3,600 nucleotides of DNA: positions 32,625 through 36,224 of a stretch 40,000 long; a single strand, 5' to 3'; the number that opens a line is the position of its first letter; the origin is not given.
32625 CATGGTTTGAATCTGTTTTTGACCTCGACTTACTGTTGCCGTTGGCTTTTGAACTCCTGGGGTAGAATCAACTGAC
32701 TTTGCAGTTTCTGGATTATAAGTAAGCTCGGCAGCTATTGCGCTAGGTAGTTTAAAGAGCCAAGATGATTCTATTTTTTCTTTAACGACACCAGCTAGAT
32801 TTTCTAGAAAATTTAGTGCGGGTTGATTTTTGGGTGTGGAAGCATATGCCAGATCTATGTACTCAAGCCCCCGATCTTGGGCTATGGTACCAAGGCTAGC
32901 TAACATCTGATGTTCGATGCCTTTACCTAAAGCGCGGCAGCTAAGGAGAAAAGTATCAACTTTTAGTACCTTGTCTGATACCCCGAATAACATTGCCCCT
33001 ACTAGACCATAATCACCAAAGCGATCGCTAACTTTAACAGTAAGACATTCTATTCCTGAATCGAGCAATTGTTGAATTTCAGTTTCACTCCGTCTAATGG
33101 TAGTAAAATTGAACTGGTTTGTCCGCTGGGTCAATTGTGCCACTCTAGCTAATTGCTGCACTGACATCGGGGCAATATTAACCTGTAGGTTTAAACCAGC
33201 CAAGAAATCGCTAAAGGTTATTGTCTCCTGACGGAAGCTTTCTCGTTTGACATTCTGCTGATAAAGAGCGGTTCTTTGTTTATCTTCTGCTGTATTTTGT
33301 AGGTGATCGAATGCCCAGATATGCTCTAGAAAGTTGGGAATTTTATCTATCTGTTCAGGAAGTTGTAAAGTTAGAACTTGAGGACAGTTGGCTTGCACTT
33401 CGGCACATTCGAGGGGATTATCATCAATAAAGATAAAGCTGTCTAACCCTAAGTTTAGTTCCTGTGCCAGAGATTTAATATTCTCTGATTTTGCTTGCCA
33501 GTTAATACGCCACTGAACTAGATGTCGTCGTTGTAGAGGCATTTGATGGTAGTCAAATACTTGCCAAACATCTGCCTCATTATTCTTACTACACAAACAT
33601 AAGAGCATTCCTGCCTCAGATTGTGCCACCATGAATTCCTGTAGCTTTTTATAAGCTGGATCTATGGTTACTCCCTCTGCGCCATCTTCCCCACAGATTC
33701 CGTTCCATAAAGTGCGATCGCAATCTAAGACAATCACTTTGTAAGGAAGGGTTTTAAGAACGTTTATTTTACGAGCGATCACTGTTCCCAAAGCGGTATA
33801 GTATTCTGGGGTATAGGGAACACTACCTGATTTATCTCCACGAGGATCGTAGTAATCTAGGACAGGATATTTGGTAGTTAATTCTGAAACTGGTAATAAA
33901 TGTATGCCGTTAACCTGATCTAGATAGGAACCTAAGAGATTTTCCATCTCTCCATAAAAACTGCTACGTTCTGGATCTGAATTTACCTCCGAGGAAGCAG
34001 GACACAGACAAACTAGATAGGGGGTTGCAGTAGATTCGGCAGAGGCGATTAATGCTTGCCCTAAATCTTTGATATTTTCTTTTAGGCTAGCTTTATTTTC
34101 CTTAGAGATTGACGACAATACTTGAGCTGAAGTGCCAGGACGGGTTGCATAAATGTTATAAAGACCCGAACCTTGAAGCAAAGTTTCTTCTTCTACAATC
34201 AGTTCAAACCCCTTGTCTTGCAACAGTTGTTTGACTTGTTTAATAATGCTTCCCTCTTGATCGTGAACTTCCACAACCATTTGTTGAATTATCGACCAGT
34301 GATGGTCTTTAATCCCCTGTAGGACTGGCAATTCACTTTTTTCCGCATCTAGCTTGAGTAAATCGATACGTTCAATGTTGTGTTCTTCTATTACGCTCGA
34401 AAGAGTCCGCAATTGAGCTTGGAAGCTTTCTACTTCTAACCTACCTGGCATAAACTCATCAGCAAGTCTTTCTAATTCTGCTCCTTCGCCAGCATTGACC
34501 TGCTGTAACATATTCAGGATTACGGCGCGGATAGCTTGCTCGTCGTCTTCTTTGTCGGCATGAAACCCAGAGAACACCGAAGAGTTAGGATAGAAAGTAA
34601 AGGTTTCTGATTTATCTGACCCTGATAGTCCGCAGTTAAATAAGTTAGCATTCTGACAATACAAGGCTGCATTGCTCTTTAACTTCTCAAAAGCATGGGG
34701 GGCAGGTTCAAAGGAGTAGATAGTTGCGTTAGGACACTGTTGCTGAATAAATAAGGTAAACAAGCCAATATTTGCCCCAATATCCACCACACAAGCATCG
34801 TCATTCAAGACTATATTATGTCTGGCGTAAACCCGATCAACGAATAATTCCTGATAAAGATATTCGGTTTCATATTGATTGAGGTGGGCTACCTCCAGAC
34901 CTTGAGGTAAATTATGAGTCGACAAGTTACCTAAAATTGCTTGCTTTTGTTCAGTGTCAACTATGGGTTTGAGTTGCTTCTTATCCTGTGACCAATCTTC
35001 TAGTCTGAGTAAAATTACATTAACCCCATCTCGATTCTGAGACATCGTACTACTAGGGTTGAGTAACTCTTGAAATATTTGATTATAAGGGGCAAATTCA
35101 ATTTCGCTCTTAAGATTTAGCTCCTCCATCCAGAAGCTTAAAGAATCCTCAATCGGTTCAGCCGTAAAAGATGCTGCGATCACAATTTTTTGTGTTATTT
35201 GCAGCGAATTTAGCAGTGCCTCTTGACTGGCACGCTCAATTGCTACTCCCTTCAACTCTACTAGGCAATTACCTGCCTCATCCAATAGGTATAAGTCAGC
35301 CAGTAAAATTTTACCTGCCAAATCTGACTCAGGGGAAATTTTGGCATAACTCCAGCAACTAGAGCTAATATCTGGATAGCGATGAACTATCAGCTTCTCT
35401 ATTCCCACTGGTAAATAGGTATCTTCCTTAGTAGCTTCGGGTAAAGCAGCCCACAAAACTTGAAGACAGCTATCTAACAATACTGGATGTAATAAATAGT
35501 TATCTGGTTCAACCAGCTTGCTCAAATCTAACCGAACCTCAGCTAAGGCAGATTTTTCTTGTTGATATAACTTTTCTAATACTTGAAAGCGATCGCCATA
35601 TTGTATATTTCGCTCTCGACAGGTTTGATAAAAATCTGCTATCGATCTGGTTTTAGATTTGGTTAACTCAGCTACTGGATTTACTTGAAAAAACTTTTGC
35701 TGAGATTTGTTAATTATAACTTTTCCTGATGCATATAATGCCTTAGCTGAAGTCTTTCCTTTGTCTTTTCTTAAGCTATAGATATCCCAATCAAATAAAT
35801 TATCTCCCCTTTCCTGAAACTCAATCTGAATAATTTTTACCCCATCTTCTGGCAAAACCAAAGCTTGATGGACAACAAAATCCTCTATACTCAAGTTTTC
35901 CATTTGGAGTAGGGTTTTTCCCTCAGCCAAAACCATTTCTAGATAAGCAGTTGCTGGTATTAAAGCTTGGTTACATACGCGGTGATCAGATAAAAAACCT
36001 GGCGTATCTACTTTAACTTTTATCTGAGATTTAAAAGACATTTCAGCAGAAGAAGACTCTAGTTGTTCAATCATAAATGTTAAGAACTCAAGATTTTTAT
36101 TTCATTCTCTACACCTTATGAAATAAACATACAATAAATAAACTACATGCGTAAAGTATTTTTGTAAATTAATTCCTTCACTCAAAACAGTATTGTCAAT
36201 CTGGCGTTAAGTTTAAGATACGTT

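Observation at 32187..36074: Loading module with DH plus an FkbM-type methyltransferase apparently nested inside the FkbH region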

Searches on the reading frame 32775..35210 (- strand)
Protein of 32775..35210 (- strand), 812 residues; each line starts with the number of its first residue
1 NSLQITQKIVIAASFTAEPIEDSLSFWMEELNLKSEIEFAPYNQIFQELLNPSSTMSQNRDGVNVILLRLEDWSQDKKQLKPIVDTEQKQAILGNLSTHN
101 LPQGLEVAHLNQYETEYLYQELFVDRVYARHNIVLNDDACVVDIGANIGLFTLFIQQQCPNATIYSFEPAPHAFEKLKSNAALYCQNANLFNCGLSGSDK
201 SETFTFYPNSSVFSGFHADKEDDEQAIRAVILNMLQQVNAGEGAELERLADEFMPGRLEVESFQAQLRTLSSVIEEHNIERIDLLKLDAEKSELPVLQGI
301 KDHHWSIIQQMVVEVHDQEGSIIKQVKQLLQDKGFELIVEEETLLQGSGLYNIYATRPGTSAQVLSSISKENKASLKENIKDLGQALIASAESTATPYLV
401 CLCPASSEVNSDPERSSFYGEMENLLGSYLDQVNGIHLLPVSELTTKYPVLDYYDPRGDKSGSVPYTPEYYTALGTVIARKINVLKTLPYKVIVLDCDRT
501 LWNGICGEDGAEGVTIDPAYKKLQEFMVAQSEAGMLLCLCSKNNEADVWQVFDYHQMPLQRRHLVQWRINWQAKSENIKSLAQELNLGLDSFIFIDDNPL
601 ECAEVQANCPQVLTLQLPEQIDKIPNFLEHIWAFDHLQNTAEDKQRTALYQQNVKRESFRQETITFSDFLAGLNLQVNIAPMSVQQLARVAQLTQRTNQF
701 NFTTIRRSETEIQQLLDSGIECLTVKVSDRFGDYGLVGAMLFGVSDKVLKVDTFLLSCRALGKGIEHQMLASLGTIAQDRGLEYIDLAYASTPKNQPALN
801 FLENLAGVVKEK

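Call 55: predict_structure(alignment_id=A1)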
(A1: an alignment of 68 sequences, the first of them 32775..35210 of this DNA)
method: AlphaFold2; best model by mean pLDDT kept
length: 812 residues; sequences in the alignment: 68
mean_pLDDT: 90.1   pTM: 0.66
mean pLDDT of the five models: 90.1, 88.2, 87.6, 87.1, 86.8
residues with pLDDT >= 90: 528; 70-90: 257; 50-70: 21; < 50: 6
segments of 3 or more residues with pLDDT < 50: 1-3
pLDDT, mean of each block of 10 residues (from residue 1): 72 95 95 93 90 93 96 78 93 93 86 86 82 89 95 93 96 95 96 95 90 83 85 79 81 86 94 97 93 92 96 90 95 94 75 88 59 89 96 93 92 90 95 91 90 84 88 96 89 96 95 95 96 93 96 95 93 97 90 97 97 96 92 81 77 82 84 92 94 91 92 95 95 92 94 92 90 95 91 88 74 51
secondary structure, 60 per line:
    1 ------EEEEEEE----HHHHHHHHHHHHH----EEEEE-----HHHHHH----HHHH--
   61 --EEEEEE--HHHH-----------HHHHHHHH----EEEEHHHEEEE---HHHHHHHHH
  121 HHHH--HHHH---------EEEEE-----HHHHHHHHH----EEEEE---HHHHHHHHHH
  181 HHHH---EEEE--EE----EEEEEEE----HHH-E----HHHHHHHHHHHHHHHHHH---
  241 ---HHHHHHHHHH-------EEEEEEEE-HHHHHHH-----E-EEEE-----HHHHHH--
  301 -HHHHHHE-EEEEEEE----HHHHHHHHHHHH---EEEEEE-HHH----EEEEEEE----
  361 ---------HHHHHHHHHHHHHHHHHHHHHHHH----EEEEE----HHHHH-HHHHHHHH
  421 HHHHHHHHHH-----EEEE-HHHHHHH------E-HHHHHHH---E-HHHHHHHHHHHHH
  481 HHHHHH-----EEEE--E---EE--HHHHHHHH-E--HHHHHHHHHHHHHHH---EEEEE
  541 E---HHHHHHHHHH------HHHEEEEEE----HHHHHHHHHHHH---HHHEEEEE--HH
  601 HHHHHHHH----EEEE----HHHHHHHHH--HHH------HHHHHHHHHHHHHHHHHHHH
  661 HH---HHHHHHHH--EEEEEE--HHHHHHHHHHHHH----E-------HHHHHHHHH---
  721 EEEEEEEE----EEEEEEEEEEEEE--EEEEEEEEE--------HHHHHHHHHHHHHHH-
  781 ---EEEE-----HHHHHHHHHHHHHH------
elements in order (helices of 4 or more, strands of 3 or more residues): E7-13 H18-30 E35-39 H45-50 H55-58 E63-68 H71-74 H86-93 E98-101 E105-108 H112-124 H127-130 E140-144 H150-158 E163-167 H171-184 E188-191 E200-206 H220-237 H244-253 E261-268 H270-276 E284-287 H293-298 H302-307 E310-316 H321-332 E336-341 E350-356 H370-393 E398-402 H407-411 H413-430 E436-439 H441-447 H456-462 H468-486 E492-495 H506-513 H518-532 E536-541 H545-554 E564-569 H574-585 E592-596 H599-608 E613-616 H621-629 H641-662 H666-673 E676-681 H684-696 H709-717 E721-728 E733-745 E748-756 H765-779 E784-787 H793-806

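Call 59: fold_search(model_id=the predicted structure, library=pdb)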
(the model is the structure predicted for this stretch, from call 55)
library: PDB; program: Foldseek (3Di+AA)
matches with E <= 10: 1635; with E <= 0.001: 41
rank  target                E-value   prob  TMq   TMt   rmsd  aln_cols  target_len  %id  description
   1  3slr                  2.3e-16  1.00  0.32  0.64  13.8       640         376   13  Crystal structure of N-terminal part of the protein BF1531 from Bacteroides fragilis containing phosphatase domain compl (released 2011-07-20)
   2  2py6                  3.9e-05  1.00  0.17  0.36  18.4       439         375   12  Crystal structure of Methyltransferase FkbM (YP_546752.1) from Methylobacillus flagellatus KT at 2.20 A resolution (released 2007-05-29)
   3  2fxf_A                4.6e-05  1.00  0.13  0.57   4.0       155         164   17  Human spermidine/spermine N1-acetyltransferase (released 2006-02-14)
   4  2fxf_B                4.6e-05  1.00  0.13  0.56   4.3       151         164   16  Human spermidine/spermine N1-acetyltransferase (released 2006-02-14)
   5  3fb3_A                5.9e-05  1.00  0.13  0.63   4.1       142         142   17  Crystal Structure of Trypanosoma Brucei Acetyltransferase, Tb11.01.2886 (released 2008-11-25)
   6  1u7p_D                7.7e-05  1.00  0.14  0.65   7.4       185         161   16  X-ray Crystal Structure of the Hypothetical Phosphotyrosine Phosphatase MDP-1 of the Haloacid Dehalogenase Superfamily (released 2004-10-19)
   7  3fb3_B                8.5e-05  1.00  0.13  0.61   4.1       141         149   16  Crystal Structure of Trypanosoma Brucei Acetyltransferase, Tb11.01.2886 (released 2008-11-25)
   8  1u7p_B                1.4e-04  1.00  0.15  0.67   5.2       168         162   18  X-ray Crystal Structure of the Hypothetical Phosphotyrosine Phosphatase MDP-1 of the Haloacid Dehalogenase Superfamily (released 2004-10-19)
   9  1u7p_C                1.9e-04  1.00  0.15  0.67   4.8       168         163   18  X-ray Crystal Structure of the Hypothetical Phosphotyrosine Phosphatase MDP-1 of the Haloacid Dehalogenase Superfamily (released 2004-10-19)
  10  5hmn_B                1.9e-04  1.00  0.14  0.58   4.2       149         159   15  Crystal structure of an aminoglycoside acetyltransferase HMB0005 from an uncultured soil metagenomic sample, unknown a (released 2016-02-17)
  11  1u7p_A                2.1e-04  1.00  0.15  0.66   5.3       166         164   18  X-ray Crystal Structure of the Hypothetical Phosphotyrosine Phosphatase MDP-1 of the Haloacid Dehalogenase Superfamily (released 2004-10-19)
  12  9mto_A                2.3e-04  1.00  0.13  0.67   2.7       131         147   15  Crystal structure of acetyltransferase CBU0801 from Coxiella burnetii (released 2025-01-22)
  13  3i3g_A                2.6e-04  1.00  0.13  0.65   4.0       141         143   16  Crystal Structure of Trypanosoma brucei N-acetyltransferase (Tb11.01.2886) at 1.86A (released 2009-08-11)
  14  4zm6_A                2.7e-04  0.98  0.13  0.13  22.0       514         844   10  A unique GCN5-related glucosamine N-acetyltransferase region exist in the fungal multi-domain GH3 beta-N-acetylglucosa (released 2015-12-09)
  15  2wm8                  3.4e-04  1.00  0.14  0.59   6.3       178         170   18  Crystal structure of human magnesium-dependent phosphatase 1 of the haloacid dehalogenase superfamily (MGC5987) (released 2009-07-28)
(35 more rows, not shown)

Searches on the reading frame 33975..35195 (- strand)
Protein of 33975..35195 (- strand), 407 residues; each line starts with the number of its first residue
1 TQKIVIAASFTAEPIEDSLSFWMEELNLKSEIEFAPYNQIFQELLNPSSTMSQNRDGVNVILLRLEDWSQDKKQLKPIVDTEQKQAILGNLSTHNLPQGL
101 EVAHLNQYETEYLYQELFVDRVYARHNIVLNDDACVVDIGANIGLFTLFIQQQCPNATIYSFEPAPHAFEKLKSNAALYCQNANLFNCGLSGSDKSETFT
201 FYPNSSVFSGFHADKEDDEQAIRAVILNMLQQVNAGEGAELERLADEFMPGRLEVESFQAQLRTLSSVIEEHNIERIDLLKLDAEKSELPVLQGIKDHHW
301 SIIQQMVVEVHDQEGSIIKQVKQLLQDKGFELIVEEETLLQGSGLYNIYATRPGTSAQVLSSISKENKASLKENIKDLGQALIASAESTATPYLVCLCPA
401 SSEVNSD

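Call 58: find_related_loci(query=A2, collection=genome_contigs, flank=10000)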
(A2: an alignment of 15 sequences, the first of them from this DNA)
Query A2 (407 aa) in genome_contigs; peptide patterns used: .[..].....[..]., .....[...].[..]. (x = any residue, [..] = any of these).
600 stretches matched a pattern (row limit reached: there are more); 488 encode a relative of the query (tblastn E <= 1e-3); the best 80 are kept; 80 distinct loci.
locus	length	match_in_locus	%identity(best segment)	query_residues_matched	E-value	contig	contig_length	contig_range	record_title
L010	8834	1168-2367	63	2-401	2e-176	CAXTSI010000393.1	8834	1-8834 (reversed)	MAG TPA_asm: uncultured bacterium isolate public_SRR14721957_metawrap_bin.4 genome assembly, contig: public_SRR14721957_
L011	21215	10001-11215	62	2-406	4e-176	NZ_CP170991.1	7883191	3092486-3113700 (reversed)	Nostoc sp. C117 chromosome, complete genome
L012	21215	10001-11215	60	2-406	8e-174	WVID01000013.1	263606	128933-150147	Nostoc sp. B(2019) strain B NODE_13_length_263606_cov_48.049569, whole genome shotgun sequence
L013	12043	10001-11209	60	1-407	3e-171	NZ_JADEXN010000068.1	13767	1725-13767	Zarconia navalis LEGE 11467 NODE_90_length_13767_cov_2.87815, whole genome shotgun sequence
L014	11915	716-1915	61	2-401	1e-170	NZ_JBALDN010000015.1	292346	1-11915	MAG: Nostoc sp. isolate P2081 bin 11 NODE_7_length_292346_cov_130.880404, whole genome shotgun sequence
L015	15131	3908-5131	52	4-407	1e-141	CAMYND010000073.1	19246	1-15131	MAG: Thermodesulfovibrionia bacterium isolate FCS_M_Nitrospinota_09 genome assembly, contig: scaffold_5525, whole genome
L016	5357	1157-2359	51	4-407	1e-135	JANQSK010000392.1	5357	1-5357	MAG: Anaerolineae bacterium isolate IP29b_bin.94 k99_3779973, whole genome shotgun sequence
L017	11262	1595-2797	50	4-407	2e-132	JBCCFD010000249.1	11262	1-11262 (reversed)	MAG: Chloroflexota bacterium isolate P01_B01_bin.122 k141_1664685_length_11262_cov_28.6076, whole genome shotgun sequenc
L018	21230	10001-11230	44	3-407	2e-118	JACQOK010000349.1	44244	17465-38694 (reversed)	MAG: Betaproteobacteria bacterium isolate NC_groundwater_1279_Ag_S-0.2um_63_76 S_p2_S4_coassembly_k141_2933503, whole ge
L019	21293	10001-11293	43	1-407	2e-116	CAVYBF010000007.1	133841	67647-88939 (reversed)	MAG: uncultured Acidobacteriaceae bacterium isolate MFD03044.bin.1.103 genome assembly, contig: contig_14508, whole geno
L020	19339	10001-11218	45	4-407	3e-115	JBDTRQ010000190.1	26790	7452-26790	MAG: Ignavibacteriota bacterium isolate cluster3_bin.250 NODE_5659_length_26790_cov_5.335029, whole genome shotgun seque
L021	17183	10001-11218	45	4-407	7e-114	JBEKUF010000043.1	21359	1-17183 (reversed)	MAG: Verrucomicrobiia bacterium isolate SPRUCE 575 SPRUCE_575_43, whole genome shotgun sequence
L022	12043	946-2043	45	3-366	3e-113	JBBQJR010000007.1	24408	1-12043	MAG: Chthoniobacterales bacterium isolate Co_metawrap_683 Cmw_683_k141_2453346_length_24408_cov_9.0000, whole genome sho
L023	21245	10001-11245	44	1-407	2e-113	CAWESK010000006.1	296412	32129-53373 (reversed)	MAG: uncultured beta proteobacterium isolate MFD02134.bin.2.49 genome assembly, contig: contig_21404, whole genome shotg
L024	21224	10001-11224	45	2-407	3e-121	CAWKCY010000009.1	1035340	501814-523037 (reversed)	MAG: uncultured Ignavibacteriales bacterium isolate MFD05442.bin.1.350 genome assembly, contig: contig_26868, whole geno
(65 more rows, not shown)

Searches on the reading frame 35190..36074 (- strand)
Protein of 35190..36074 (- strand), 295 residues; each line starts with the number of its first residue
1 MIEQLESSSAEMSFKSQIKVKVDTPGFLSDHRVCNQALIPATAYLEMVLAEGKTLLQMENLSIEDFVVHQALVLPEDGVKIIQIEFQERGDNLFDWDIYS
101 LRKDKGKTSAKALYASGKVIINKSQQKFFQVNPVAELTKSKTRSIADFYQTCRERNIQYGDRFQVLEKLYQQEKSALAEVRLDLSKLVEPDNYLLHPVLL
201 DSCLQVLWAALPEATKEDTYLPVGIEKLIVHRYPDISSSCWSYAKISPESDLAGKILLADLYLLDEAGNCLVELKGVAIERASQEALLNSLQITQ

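Call 77: search_solved_structures(query=window:35190-36074:-, max_evalue=1e-20, show_alignments=2)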
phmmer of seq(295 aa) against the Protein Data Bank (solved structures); distinct sequences matched with E-value up to 1e-20: 6.
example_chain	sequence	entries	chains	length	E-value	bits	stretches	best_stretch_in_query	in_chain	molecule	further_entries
3kg9_A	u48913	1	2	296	4.5e-36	128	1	14-288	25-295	CurK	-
5tz7_A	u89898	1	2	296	2.3e-35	125.7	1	14-288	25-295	CurK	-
3kg6_A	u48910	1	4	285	3.7e-35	125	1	10-280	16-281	CurF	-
5tz5_A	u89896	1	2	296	8.2e-35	123.8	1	14-288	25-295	CurK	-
3kg8_A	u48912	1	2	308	1.6e-25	93.4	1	10-288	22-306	CurJ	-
5tz6_A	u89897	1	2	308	2.8e-24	89.3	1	10-288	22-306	CurJ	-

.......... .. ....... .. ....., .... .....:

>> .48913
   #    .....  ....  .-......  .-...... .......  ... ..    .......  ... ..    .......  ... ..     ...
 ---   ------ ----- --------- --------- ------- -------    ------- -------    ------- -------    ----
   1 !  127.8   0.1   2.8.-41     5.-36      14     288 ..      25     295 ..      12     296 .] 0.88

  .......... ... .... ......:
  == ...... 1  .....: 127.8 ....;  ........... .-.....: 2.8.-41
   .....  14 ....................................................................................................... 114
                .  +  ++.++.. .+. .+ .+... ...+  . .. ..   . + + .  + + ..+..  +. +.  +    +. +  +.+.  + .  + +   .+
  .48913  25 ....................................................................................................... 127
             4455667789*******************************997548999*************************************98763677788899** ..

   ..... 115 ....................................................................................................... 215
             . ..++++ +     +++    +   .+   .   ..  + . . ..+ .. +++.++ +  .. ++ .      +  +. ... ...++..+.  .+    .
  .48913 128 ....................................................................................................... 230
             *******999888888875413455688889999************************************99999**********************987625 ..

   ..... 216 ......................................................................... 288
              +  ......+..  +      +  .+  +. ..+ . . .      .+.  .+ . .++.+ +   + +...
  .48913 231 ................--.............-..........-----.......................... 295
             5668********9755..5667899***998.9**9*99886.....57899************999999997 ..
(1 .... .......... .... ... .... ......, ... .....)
